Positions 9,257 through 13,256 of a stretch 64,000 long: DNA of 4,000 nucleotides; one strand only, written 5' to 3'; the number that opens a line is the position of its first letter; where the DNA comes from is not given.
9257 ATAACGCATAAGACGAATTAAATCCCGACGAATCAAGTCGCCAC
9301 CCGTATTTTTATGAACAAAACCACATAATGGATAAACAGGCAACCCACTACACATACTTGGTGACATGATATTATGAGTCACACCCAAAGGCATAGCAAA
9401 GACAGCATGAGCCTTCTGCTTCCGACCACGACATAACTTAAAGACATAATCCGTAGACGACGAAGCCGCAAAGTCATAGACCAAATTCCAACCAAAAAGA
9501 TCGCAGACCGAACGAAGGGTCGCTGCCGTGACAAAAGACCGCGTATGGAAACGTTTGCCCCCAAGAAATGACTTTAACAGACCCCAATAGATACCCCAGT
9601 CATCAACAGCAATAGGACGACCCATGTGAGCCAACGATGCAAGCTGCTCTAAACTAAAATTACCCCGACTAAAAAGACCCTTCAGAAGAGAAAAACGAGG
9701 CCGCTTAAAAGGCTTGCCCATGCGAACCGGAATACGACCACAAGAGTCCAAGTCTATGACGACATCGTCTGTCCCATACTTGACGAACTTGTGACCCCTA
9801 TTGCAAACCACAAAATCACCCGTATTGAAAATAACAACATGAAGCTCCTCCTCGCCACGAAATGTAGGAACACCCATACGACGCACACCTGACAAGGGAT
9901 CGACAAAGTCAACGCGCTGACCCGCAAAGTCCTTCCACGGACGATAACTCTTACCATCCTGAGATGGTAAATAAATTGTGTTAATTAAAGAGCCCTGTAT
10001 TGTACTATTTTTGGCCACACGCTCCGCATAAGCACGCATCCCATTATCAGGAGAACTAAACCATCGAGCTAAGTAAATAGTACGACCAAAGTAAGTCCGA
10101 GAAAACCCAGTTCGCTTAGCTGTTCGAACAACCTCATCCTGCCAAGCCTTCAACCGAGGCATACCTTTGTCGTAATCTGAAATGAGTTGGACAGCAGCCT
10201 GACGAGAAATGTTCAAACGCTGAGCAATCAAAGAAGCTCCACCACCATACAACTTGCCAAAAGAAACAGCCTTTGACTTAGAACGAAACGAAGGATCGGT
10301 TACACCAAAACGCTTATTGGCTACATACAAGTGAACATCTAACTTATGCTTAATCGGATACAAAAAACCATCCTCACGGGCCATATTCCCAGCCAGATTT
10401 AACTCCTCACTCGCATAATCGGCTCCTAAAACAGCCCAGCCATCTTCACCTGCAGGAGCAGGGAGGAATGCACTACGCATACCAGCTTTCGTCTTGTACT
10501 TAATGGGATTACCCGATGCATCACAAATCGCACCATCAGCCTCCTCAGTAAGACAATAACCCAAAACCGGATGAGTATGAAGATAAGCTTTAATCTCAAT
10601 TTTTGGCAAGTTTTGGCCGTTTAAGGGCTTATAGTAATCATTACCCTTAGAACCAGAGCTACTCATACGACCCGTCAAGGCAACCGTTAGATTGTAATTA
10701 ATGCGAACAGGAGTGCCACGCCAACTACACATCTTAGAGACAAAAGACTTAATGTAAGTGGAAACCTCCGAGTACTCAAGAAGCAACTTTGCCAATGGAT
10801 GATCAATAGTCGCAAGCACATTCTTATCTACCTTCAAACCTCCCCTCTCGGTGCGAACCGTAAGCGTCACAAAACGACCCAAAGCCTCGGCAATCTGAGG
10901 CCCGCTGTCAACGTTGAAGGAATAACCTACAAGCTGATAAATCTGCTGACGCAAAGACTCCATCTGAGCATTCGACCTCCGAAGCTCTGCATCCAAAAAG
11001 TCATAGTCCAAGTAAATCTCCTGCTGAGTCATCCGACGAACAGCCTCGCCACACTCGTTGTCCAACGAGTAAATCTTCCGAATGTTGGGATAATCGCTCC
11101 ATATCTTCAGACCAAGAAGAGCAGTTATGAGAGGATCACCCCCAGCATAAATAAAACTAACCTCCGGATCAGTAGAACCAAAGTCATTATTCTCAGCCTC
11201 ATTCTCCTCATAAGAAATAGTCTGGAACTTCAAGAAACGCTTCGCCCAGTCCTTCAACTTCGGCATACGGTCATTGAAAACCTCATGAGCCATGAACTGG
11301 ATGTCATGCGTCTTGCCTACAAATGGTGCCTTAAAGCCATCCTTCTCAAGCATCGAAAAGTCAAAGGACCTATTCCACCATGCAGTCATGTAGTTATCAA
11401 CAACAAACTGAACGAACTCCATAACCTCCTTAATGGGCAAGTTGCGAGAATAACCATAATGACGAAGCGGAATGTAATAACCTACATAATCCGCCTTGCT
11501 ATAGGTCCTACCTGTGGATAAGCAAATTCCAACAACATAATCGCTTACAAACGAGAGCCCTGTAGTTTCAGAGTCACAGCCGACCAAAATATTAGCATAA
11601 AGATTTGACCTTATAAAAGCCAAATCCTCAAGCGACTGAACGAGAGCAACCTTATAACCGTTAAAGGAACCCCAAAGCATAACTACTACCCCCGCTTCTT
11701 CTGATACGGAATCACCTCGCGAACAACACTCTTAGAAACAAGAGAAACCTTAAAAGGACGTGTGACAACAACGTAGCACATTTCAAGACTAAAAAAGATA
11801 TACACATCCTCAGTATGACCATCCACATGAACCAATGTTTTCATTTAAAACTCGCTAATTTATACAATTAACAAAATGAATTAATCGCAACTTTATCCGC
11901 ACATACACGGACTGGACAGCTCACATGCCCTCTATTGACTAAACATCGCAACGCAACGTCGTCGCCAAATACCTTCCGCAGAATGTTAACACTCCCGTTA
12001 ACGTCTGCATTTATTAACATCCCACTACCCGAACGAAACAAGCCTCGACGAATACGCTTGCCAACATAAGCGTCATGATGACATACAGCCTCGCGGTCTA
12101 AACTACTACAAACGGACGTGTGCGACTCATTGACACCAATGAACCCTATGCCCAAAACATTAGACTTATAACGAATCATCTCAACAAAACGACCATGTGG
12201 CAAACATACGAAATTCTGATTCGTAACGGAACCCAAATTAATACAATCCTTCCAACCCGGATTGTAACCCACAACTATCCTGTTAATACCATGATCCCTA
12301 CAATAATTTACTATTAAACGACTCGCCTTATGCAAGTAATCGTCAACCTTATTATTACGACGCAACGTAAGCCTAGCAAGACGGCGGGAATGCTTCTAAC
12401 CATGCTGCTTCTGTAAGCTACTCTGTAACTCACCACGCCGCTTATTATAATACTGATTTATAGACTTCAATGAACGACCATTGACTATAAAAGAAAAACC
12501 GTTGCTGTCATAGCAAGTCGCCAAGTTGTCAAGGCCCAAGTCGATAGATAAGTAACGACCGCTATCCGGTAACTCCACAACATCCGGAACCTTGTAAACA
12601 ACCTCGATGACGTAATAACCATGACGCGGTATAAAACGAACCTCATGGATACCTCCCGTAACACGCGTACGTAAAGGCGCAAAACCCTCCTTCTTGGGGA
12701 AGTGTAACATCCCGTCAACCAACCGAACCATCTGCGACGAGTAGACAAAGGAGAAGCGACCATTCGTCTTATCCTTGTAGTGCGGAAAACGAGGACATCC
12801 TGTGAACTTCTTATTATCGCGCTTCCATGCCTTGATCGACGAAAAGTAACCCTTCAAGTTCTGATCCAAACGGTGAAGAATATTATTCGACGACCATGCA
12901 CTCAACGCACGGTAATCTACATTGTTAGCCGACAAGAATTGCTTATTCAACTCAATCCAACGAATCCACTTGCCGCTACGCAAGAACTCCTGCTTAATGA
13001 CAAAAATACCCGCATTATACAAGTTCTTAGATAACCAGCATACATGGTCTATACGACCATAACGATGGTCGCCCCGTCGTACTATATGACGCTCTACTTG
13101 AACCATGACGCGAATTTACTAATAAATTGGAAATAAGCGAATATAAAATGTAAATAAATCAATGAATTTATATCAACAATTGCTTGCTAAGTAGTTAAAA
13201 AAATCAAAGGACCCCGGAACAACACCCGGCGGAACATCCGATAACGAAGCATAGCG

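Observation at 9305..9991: Intein-like element splitting the QGTAAD motif of the family A DNA polymerase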

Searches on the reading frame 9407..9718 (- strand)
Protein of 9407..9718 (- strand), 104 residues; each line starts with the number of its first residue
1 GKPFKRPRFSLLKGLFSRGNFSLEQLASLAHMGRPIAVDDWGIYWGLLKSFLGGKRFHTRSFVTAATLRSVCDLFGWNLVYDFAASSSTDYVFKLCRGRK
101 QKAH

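Call 53: predict_structure(alignment_id=A5)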
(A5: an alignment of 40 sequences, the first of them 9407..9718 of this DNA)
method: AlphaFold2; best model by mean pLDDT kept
length: 104 residues; sequences in the alignment: 40
mean_pLDDT: 77.9   pTM: 0.66
mean pLDDT of the five models: 77.9, 77.6, 77.5, 76.0, 70.0
residues with pLDDT >= 90: 13; 70-90: 63; 50-70: 26; < 50: 2
segments of 3 or more residues with pLDDT < 50: none
pLDDT, mean of each block of 10 residues (from residue 1): 54 55 83 81 83 88 90 88 84 83 55
secondary structure, 60 per line:
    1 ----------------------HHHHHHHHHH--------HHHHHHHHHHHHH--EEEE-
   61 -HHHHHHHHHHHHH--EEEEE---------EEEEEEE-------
elements in order: H23-32 H41-53 E56-59 H62-74 E77-81 E91-97

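Call 55: fold_search(model_id=the predicted structure, library=pdb)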
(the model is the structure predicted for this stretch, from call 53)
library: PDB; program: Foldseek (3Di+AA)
matches with E <= 10: 366; with E <= 0.001: 0
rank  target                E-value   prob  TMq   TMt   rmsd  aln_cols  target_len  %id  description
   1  7zzq_P                2.8e-01  0.13  0.25  0.20  11.2       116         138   16  BcsH-BcsD 'beads-on-a-string' filament, local refine (released 2022-12-28)
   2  8uce_A                3.6e-01  0.12  0.29  0.11  14.6       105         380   15  Thermophilic RNA Ligase from Palaeococcus pacificus + AMP (released 2024-02-21)
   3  7zw0_sh               4.6e-01  0.25  0.33  0.07   7.5        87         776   13  FAP-80S Complex - Rotated state (released 2022-10-05)
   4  9lri_A                4.9e-01  0.16  0.32  0.23  13.9       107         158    8  Crystal Structure of Thermus thermophilus KhpB/EloR complexed with RNA (released 2025-07-23)
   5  7zzq_F                4.9e-01  0.10  0.24  0.20  11.2       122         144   15  BcsH-BcsD 'beads-on-a-string' filament, local refine (released 2022-12-28)
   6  8uch                  5.2e-01  0.15  0.29  0.09  14.5        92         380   11  Thermophilic RNA Ligase from Palaeococcus pacificus K92A + ATP (released 2024-02-21)
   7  7zzq_D                5.6e-01  0.11  0.25  0.21  11.2       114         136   15  BcsH-BcsD 'beads-on-a-string' filament, local refine (released 2022-12-28)
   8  8ucg_A                6.0e-01  0.12  0.28  0.09  14.2        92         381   13  Thermophilic RNA Ligase from Palaeococcus pacificus K92A (released 2024-02-21)
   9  4r29_B                6.3e-01  0.23  0.35  0.20   9.8        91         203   14  Crystal structure of bacterial cysteine methyltransferase effector NleE (released 2014-12-03)
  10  8pkd_A                6.3e-01  0.12  0.27  0.21  11.3       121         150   13  Cryo-EM structure of Orrella dioscoreae BcsD (released 2023-12-20)
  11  8ucg_B                6.3e-01  0.12  0.32  0.11  14.7       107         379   13  Thermophilic RNA Ligase from Palaeococcus pacificus K92A (released 2024-02-21)
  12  8uci_B                6.8e-01  0.13  0.29  0.09  14.4        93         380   11  Thermophilic RNA Ligase from Palaeococcus pacificus K238G + AMP (released 2024-02-21)
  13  8uce_B                6.8e-01  0.12  0.32  0.11  14.7       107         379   13  Thermophilic RNA Ligase from Palaeococcus pacificus + AMP (released 2024-02-21)
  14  3gyg_C                7.7e-01  0.23  0.38  0.17   8.9        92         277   15  Crystal structure of yhjK (haloacid dehalogenase-like hydrolase protein) from Bacillus subtilis (released 2009-05-12)
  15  8ucf                  7.7e-01  0.11  0.28  0.09  14.4        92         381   12  Thermophilic RNA Ligase from Palaeococcus pacificus K238G (released 2024-02-21)
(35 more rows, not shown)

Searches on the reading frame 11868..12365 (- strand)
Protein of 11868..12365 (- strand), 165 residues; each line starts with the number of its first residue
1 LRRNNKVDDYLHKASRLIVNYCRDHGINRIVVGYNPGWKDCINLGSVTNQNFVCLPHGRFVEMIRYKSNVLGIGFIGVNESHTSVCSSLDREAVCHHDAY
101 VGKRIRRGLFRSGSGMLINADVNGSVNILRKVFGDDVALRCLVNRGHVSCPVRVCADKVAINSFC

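Call 21: search_protein_families(library=pfam, proteins=[window:11868-12365:-], max_evalue=0.01)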
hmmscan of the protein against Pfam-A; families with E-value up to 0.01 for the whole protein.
window:11868-12365:- (165 aa): 2 families
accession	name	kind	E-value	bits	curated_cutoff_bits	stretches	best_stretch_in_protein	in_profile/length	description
PF07282.18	Cas12f1-like_TNB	-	1.5e-10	41.5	26.3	1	57-128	1-60/60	Cas12f1-like, TNB domain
PF01385.25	OrfB_IS605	-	0.00032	21.3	30.5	1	2-35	83-116/120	Probable transposase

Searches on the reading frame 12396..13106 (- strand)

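Call 21: search_protein_families(library=pfam, proteins=[window:12396-13106:-], max_evalue=0.01)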
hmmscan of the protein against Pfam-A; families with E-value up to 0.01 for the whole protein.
window:12396-13106:- (236 aa): 1 family
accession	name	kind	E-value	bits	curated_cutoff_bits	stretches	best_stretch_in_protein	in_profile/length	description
PF01385.25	OrfB_IS605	-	1.4e-13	51.5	30.5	1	169-235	2-68/120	Probable transposase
